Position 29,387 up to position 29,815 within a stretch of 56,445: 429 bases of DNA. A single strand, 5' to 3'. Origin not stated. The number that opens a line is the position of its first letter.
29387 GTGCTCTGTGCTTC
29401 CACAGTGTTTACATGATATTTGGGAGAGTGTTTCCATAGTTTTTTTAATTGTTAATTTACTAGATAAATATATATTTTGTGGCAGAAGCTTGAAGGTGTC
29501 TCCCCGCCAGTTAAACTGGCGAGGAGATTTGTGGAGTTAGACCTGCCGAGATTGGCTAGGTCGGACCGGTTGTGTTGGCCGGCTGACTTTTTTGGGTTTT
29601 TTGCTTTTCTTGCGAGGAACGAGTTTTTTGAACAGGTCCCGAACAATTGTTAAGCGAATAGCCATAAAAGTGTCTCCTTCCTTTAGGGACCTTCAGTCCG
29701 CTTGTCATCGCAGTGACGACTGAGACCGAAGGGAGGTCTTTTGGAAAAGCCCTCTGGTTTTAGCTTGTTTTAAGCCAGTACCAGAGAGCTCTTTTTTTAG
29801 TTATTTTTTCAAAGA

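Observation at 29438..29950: Largest noncoding gap hides a G+C-rich, hairpin-dense element of about 320 nt that fits no RNA family I recognise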

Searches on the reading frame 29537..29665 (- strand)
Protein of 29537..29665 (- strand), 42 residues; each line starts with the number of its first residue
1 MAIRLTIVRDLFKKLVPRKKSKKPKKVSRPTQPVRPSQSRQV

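Call 11: search_protein_families(library=pfam, proteins=[window:29537-29665:-], max_evalue=0.01)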
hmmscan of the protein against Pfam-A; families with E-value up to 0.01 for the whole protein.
window:29537-29665:- (42 aa): 0 families

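Call 21: find_homologous_proteins(query=window:29537-29665:-, max_evalue=10)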
Query window:29537-29665:- (42 aa): 1 proteins with E <= 10 among 1 candidates.
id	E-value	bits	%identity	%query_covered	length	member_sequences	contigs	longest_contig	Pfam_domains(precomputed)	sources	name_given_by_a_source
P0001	7.0e-17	76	100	100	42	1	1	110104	-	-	-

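Call 43: search_solved_structures(query=A2, max_evalue=10, show_alignments=3)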
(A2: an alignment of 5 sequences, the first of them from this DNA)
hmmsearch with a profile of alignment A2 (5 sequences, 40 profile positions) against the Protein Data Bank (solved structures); distinct sequences matched with E-value up to 10: 1.
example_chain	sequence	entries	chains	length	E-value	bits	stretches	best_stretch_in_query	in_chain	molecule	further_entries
8com_D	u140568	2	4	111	1.6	11.6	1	16-39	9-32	Histone H2B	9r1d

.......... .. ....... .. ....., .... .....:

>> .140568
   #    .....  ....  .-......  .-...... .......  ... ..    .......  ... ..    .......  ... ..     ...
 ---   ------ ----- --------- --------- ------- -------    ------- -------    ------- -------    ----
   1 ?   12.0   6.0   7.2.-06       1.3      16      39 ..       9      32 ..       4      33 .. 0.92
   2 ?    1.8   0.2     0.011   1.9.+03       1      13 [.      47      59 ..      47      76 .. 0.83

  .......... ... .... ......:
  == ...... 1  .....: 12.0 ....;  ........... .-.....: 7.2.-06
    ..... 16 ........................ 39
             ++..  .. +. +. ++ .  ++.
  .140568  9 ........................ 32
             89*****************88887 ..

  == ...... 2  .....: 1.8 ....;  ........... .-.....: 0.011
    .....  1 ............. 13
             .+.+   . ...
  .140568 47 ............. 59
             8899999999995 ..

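Call 44: search_protein_families(library=ncbifam, alignment_id=A2, max_evalue=10)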
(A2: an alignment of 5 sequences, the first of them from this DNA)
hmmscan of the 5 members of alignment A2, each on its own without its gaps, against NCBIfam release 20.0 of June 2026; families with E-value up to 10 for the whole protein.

A. member 1, seq(42 aa): 0 families

B. families by the number of members that match (of 5 scanned): 0 families

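Call 45: search_protein_families(library=pfam, alignment_id=A2, max_evalue=10)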
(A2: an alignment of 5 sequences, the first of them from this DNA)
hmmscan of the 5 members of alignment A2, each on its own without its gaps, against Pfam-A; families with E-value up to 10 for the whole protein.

A. member 1, seq(42 aa): 1 family
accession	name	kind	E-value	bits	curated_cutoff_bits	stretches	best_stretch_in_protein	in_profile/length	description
PF04277.18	OAD_gamma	-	0.034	15.3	27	1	5-39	21-55/76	Oxaloacetate decarboxylase, gamma chain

B. families by the number of members that match (of 5 scanned): 1 family
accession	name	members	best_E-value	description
PF04277.18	OAD_gamma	2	0.021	Oxaloacetate decarboxylase, gamma chain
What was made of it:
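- Closest known: Autogenous control of ribosomal-protein and other RNA-binding-protein mRNAs. Different: The product matches no ribosomal-protein family in Pfam, NCBIfam or the PDB (calls 11, 43-45).
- Tried and rejected: Profile searches of the PDB, Pfam and NCBIfam found nothing (calls 43-45).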

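Call 49: search_protein_representatives(protein=window:29537-29665:-)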
Query: 42 residues. Proteins with E-value up to 0.001 (for the whole library): 3; up to 1e-10: 1; up to 1e-30: 0. The best 3 are listed.
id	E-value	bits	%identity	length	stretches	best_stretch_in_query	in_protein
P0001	2.2e-17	76.0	100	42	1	1-42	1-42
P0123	9.8e-06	40.8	34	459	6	9-38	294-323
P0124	6.9e-05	38.2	41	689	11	18-40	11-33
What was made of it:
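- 29537..29665 (-): ORF42: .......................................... (pI 12.0, 33% Lys+Arg). No homologue was found in protein databases (calls 21, 49).
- On Ribosomal-protein gene with autoregulatory leader: Searches of 5.8 billion and 1.8 billion proteins found no homologues (calls 21, 49).
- Tried and rejected: phmmer against 1.8 billion representatives found only low-complexity hits (call 49).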
